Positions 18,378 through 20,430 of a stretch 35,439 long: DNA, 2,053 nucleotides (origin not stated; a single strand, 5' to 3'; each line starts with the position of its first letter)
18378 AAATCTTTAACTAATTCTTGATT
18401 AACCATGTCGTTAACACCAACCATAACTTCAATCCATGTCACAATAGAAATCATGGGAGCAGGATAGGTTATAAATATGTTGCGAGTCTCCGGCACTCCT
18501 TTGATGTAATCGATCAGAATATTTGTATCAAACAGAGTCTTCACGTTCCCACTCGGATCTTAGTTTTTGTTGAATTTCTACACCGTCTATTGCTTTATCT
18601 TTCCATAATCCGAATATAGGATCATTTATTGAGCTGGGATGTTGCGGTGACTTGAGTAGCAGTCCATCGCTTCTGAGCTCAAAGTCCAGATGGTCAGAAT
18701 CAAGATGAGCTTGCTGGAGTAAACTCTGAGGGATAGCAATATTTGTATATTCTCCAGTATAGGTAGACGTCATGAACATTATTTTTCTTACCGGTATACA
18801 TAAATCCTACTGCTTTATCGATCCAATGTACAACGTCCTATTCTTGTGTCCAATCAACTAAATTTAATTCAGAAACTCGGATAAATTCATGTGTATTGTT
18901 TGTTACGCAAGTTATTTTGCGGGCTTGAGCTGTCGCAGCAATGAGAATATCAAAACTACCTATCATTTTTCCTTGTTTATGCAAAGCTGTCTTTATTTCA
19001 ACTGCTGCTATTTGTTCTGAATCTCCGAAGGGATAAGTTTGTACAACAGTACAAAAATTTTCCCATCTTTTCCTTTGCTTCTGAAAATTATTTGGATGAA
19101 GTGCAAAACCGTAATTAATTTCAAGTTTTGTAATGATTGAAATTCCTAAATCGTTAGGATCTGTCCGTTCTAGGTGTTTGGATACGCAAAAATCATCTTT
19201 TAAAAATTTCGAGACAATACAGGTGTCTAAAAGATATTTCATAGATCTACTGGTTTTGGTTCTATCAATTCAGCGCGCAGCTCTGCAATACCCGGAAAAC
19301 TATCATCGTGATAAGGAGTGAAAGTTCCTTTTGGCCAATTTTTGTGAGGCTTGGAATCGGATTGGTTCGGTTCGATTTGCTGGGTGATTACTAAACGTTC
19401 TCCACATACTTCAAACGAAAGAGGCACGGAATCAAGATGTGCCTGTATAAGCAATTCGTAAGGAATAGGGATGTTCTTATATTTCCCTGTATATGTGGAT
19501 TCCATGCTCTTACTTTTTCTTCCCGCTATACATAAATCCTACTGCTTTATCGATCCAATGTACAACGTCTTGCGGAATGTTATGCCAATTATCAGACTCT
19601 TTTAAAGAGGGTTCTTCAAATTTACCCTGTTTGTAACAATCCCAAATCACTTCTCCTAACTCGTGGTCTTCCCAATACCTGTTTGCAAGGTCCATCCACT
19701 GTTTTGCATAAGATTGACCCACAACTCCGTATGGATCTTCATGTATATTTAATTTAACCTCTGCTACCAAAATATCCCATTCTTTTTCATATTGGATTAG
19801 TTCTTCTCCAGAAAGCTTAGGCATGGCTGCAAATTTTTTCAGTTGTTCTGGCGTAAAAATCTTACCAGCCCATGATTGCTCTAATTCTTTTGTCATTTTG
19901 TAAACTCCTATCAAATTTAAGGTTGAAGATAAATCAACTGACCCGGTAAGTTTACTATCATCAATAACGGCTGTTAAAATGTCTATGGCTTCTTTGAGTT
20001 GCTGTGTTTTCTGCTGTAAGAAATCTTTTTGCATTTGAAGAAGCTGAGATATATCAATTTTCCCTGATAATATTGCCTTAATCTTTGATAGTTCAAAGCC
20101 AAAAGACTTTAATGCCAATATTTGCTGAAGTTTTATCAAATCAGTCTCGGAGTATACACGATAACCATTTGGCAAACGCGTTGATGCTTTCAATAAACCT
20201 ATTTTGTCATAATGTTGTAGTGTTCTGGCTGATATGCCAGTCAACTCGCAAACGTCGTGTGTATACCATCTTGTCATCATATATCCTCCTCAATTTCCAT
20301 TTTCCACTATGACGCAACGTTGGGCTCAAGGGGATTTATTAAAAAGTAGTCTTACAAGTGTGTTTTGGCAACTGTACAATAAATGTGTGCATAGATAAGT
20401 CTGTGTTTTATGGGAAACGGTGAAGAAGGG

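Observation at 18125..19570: Two vapBC cassettes each bounded by a ~50 bp direct repeat copying the 3' end of the MerR-like gene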

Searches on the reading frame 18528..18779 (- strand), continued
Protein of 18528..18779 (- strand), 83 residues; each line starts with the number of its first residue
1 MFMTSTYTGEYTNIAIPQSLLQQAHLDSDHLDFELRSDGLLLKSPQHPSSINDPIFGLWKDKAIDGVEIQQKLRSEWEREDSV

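Call 80: fold_search(model_id=the predicted structure, library=pdb)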
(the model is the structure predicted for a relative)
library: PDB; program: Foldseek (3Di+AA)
matches with E <= 10: 86; with E <= 0.001: 0
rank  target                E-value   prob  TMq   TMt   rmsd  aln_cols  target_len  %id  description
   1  1mvf_D                9.5e-01  0.33  0.28  0.41   8.0        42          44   21  MazE addiction antidote (released 2003-06-10)
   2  2w1t_B                1.2e+00  0.33  0.36  0.21   4.0        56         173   16  Crystal Structure of B. subtilis SpoVT (released 2008-11-18)
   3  2k1n_MODEL_1_A        1.4e+00  0.18  0.26  0.33   8.1        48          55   21  DNA bound structure of the N-terminal domain of AbrB (released 2008-11-11)
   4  2mru_MODEL_1_A        1.5e+00  0.23  0.28  0.39   7.4        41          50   22  Structure of truncated EcMazE-DNA complex (released 2015-02-04)
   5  1yfb_A                1.7e+00  0.21  0.28  0.38   8.5        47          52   21  The solution structure of the N-domain of the transcription factor abrB (released 2005-04-12)
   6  2w1t_A                1.7e+00  0.21  0.34  0.19   4.9        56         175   18  Crystal Structure of B. subtilis SpoVT (released 2008-11-18)
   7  2mrn_MODEL_1_A        2.4e+00  0.16  0.27  0.32   7.4        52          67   17  Structure of truncated EcMazE (released 2015-02-04)
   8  2fqm_C                2.8e+00  0.20  0.26  0.30   3.3        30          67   27  Crystal structure of the oligomerization domain of the phosphoprotein of vesicular stomatitis virus (released 2006-02-07)
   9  9a4b_A                2.8e+00  0.16  0.29  0.25   8.5        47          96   21  Integrative model of ABRB-ATPE by crosslinking MS and deep learning (released 2024-09-18)
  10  2ge8_G                3.0e+00  0.03  0.13  0.10  10.6        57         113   14  Structure of the C-terminal dimerization domain of infectious bronchitis virus nucleocapsid protein (released 2006-06-27)
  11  3icy_A                3.6e+00  0.06  0.19  0.15   7.5        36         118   14  The crystal structure of sensory box histidine kinase/response regulator domain from Chlorobium tepidum TLS (released 2010-01-12)
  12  3o27_B                4.4e+00  0.06  0.17  0.22   7.7        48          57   14  The crystal structure of C68 from the hybrid virus-plasmid pSSVx (released 2011-01-19)
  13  2ge8_D                4.4e+00  0.06  0.23  0.17  10.4        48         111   23  Structure of the C-terminal dimerization domain of infectious bronchitis virus nucleocapsid protein (released 2006-06-27)
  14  2ge7_A                4.7e+00  0.10  0.21  0.17   7.2        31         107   29  Structure of the C-terminal dimerization domain of infectious bronchitis virus nucleocapsid protein (released 2006-06-27)
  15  2p0u_A                4.7e+00  0.08  0.19  0.06   5.7        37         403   32  crystal structure of Marchantia polymorpha stilbenecarboxylate synthase 2 (STCS2) (released 2007-03-13)
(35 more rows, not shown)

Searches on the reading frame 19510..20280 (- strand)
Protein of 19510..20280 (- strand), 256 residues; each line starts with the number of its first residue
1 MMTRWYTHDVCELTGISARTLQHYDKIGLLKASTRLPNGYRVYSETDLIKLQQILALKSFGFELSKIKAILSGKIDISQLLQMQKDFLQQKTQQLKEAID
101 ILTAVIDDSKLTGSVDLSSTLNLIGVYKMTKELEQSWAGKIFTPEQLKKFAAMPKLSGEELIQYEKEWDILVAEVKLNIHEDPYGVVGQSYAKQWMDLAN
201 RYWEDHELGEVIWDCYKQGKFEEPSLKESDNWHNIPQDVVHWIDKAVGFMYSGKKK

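Call 8: search_protein_families(library=pfam, proteins=[window:19510-20280:-], max_evalue=0.01)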
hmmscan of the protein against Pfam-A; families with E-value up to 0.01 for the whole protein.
window:19510-20280:- (256 aa): 4 families
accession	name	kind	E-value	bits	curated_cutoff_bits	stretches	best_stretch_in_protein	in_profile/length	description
PF13411.12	MerR_1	-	1.3e-14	54.5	21.6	1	8-73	4-68/69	MerR HTH family regulatory protein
PF00376.29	MerR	-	2e-14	53.6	28.2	1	9-43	4-38/38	MerR family regulatory protein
PF09278.17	MerR-DNA-bind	-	0.0002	22.4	25.4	1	50-106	3-59/65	MerR, DNA binding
PF12728.13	HTH_17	-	0.0085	16.8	27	0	9-51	6-46/51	Helix-turn-helix domain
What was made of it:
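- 19510..20280 (-): merR/TipA-like regulator gene (256 aa); its last 19 codons are repeat copy A. Pfam MerR_1/MerR hits (call 8).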

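Call 11: find_homologous_proteins(query=window:19510-20280:-, max_evalue=1e-10)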
Query window:19510-20280:- (256 aa): 384 proteins with E <= 1e-10 among 873 candidates; the best 120 are listed.
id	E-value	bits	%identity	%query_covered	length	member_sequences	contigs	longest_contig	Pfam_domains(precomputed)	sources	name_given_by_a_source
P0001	2.3e-167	573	100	100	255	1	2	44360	PF00376.30,PF13411.13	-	-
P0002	2.4e-139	481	82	100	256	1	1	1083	PF00376.30,PF13411.13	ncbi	-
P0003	1.9e-128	445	78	100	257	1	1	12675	PF00376.30,PF13411.13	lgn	-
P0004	3.4e-114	399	72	100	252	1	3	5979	PF00376.30,PF13411.13,PF09278.18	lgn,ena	-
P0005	1.1e-109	384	70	100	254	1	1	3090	PF00376.30,PF13411.13,PF09278.18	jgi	jgi:DNA-binding transcriptional MerR regulator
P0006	9.2e-98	345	63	96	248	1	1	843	PF00376.30,PF13411.13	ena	-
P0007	2.7e-97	343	62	100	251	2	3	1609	PF00376.30,PF13411.13,PF09278.18,PF07739.19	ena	-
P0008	3.3e-85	304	57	100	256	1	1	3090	PF00376.30,PF13411.13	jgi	jgi:DNA-binding transcriptional MerR regulator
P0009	6.9e-82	293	59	100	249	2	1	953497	PF00376.30,PF13411.13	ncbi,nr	ncbi:MAG: MerR family transcriptional regulator [Alphaproteobacteria bacterium]|nr:MAG: MerR family 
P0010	2.1e-69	252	52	95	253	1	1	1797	PF00376.30,PF13411.13,PF09278.18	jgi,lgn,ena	-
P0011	1.9e-67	246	72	63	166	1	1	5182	PF00376.30,PF13411.13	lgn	-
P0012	1.5e-61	226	44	100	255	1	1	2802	PF00376.30,PF13411.13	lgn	-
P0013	4.0e-58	215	46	95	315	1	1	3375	PF00376.30,PF13411.13,PF07739.19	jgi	jgi:DNA-binding transcriptional MerR regulator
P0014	2.9e-55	206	43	99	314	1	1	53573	PF00376.30,PF13411.13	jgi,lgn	-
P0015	1.0e-53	201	41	99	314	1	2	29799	PF00376.30,PF13411.13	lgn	-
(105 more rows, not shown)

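Call 13: find_encoding_contigs(protein=P0003, flank=6000, max_places=4)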
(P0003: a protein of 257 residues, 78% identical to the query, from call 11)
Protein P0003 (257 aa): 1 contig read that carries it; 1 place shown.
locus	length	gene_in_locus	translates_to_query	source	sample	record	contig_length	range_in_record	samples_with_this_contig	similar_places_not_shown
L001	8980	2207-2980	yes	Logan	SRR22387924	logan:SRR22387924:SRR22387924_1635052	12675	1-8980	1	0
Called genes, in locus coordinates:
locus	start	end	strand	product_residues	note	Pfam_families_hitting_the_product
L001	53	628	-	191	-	PF01330:RuvA_N, PF00633:HHH (faint), PF14520:HHH_5, PF07499:RuvA_C (weak)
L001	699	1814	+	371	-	-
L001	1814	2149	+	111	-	PF01588:tRNA_bind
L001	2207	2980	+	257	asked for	PF00376:MerR, PF13411:MerR_1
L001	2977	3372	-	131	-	PF11164:DUF2948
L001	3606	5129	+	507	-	PF08529:NusA_N, PF13184:KH_NusA_1st, PF00013:KH_1 (faint), PF26594:KH_NusA_2nd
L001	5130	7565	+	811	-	PF08364:IF2_assoc (faint), PF04760:IF2_N, PF00009:GTP_EFTU, PF01926:MMR_HSR1, PF02421:FeoB_N, PF22042:EF-G_D2, PF11987:IF-2, PF03144:GTP_EFTU_D2, +1 more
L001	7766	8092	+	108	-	-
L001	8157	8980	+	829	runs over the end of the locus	PF00133:tRNA-synt_1, PF09334:tRNA-synt_1g (weak), PF13603:tRNA-synt_1_2 (weak), PF08264:Anticodon_1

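Call 14: find_encoding_contigs(protein=P0004, flank=6000, max_places=4)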
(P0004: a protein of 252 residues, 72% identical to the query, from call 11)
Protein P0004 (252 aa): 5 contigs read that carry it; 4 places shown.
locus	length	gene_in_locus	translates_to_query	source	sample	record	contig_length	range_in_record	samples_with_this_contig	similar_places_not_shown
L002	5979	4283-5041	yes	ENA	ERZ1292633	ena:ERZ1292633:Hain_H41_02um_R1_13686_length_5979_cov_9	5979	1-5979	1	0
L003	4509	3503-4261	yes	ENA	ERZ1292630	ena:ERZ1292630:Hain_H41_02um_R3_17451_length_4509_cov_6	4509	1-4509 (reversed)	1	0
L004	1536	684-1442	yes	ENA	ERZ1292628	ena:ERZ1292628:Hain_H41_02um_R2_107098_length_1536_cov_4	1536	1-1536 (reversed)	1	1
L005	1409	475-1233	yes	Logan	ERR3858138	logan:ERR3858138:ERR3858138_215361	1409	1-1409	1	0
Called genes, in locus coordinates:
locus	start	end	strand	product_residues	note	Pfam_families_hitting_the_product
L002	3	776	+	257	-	?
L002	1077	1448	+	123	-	-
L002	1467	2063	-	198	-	PF01330:RuvA_N, PF07499:RuvA_C (faint), PF14520:HHH_5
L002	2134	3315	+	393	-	-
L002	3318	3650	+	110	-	PF01588:tRNA_bind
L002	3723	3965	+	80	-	PF02604:PhdYeFM_antitox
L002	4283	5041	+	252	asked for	PF00376:MerR, PF13411:MerR_1, PF09278:MerR-DNA-bind (weak)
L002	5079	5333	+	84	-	-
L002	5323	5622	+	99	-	PF05016:ParE_toxin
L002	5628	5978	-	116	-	?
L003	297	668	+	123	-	-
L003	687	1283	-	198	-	PF01330:RuvA_N, PF07499:RuvA_C (faint), PF14520:HHH_5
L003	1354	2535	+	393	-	-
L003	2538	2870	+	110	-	PF01588:tRNA_bind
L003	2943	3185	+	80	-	PF02604:PhdYeFM_antitox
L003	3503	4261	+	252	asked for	PF00376:MerR, PF13411:MerR_1, PF09278:MerR-DNA-bind (weak)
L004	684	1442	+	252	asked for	PF00376:MerR, PF13411:MerR_1, PF09278:MerR-DNA-bind (weak)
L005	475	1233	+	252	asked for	PF00376:MerR, PF13411:MerR_1, PF09278:MerR-DNA-bind (weak)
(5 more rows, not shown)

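Call 15: find_encoding_contigs(protein=P0009, flank=6000, max_places=4)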
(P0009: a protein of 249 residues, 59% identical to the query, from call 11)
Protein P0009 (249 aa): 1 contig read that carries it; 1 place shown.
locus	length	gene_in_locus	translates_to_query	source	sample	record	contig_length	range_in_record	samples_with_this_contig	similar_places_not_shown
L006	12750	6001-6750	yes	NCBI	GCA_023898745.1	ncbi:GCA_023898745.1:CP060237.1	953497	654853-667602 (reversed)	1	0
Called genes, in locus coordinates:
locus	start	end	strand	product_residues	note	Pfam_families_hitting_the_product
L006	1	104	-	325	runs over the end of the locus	-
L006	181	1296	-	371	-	PF01098:FTSW_RODA_SPOVE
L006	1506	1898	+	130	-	-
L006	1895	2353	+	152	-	-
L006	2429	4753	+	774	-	-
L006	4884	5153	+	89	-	-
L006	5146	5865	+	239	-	PF12844:HTH_19, PF01381:HTH_3, PF00072:Response_reg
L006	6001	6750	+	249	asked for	PF00376:MerR, PF13411:MerR_1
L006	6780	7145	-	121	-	PF11969:DcpS_C, PF01230:HIT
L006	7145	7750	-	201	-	PF02223:Thymidylate_kin, PF13521:AAA_28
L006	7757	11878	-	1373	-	PF04997:RNA_pol_Rpb1_1, PF00623:RNA_pol_Rpb1_2, PF04983:RNA_pol_Rpb1_3, PF05000:RNA_pol_Rpb1_4, PF04998:RNA_pol_Rpb1_5, PF01551:Peptidase_M23 (faint)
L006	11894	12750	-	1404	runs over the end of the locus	PF04563:RNA_pol_Rpb2_1, PF04561:RNA_pol_Rpb2_2, PF04565:RNA_pol_Rpb2_3, PF10385:RNA_pol_Rpb2_45, PF00562:RNA_pol_Rpb2_6, PF04560:RNA_pol_Rpb2_7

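Call 18: find_encoding_contigs(protein=P0001, flank=10000, max_places=6)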
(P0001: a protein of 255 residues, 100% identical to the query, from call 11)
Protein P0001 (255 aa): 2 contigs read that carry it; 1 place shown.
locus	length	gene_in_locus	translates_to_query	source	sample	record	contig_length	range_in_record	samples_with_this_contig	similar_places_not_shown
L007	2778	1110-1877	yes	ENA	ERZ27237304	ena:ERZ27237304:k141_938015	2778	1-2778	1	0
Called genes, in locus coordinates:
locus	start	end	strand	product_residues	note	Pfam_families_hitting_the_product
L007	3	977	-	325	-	?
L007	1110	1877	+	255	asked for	PF00376:MerR, PF13411:MerR_1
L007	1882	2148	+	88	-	-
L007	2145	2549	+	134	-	PF01850:PIN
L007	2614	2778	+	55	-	?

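Call 19: find_encoding_contigs(protein=P0002, flank=6000, max_places=4)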
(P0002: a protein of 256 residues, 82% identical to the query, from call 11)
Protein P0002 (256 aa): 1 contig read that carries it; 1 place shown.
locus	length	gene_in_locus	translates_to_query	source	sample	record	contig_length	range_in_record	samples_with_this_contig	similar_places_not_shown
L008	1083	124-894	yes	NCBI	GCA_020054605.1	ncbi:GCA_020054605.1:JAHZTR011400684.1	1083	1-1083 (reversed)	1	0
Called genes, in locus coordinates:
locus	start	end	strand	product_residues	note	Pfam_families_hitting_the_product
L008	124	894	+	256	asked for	PF00376:MerR, PF13411:MerR_1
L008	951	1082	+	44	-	?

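Call 65: search_protein_families(library=pfam, proteins=[L002:5079-5333:+, L002:5323-5622:+], max_evalue=1)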
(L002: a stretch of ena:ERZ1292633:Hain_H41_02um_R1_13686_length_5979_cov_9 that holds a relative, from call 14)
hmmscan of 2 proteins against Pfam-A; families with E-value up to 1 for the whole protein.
L002:5079-5333:+ (84 aa): 0 families

L002:5323-5622:+ (99 aa): 2 families
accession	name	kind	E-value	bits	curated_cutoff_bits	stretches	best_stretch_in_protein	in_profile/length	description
PF05016.21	ParE_toxin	-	1.9e-10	41.6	23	1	7-82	3-86/89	ParE toxin of type II toxin-antitoxin system, parDE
PF15781.12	ParE-like_toxin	-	0.0026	18.1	28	1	9-82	5-80/87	ParE-like toxin of type II bacterial toxin-antitoxin system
